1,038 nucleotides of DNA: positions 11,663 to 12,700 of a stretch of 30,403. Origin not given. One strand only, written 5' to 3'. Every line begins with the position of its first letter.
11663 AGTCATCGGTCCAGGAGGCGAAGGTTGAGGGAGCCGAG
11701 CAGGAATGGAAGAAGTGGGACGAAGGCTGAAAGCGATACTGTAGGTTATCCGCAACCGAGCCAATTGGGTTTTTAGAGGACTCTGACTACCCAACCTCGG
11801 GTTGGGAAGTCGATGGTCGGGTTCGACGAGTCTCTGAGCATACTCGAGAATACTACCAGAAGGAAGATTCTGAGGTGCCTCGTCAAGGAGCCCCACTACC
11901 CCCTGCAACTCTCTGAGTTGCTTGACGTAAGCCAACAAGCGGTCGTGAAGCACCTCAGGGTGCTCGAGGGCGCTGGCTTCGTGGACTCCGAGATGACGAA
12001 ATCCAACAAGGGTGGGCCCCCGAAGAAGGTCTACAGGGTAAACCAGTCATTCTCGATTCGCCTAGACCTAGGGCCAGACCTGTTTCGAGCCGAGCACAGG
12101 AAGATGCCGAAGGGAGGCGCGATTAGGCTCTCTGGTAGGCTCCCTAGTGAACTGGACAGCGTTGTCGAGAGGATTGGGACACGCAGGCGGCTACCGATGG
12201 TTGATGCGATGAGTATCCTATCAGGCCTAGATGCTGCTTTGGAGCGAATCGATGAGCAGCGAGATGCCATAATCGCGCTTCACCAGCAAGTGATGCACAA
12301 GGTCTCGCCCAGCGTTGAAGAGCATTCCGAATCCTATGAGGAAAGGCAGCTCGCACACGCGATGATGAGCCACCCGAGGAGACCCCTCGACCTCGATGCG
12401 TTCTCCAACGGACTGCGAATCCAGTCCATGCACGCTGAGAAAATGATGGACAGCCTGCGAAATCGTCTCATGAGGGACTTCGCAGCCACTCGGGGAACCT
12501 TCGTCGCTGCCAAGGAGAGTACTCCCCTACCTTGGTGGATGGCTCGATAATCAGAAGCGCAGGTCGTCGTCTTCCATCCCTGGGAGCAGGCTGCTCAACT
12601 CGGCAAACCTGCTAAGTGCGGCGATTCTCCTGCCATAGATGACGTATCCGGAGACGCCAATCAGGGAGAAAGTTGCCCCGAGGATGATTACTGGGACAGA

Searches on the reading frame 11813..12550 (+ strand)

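Call 8: search_protein_families(library=pfam, proteins=[window:11813-12550:+], max_evalue=0.001)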
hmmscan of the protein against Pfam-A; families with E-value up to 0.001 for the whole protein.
window:11813-12550:+ (245 aa): 5 families
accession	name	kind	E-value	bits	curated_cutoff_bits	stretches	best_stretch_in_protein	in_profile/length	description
PF12840.13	HTH_20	-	3.6e-12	46.5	27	1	12-59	2-50/51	Helix-turn-helix domain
PF01022.26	HTH_5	-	9.3e-10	38.7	22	1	15-59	3-47/47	Bacterial regulatory protein, arsR family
PF25213.1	HVO_A0261_N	-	0.00024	21.4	35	1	13-60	10-57/86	HVO_A0261 N-terminal domain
PF21476.4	PF0610-like_N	-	0.00025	21.7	33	1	14-50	1-37/50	PF0610-like, N-terminal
PF13412.12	HTH_24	-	0.00075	19.5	21.9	0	13-57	2-47/48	Winged helix-turn-helix DNA-binding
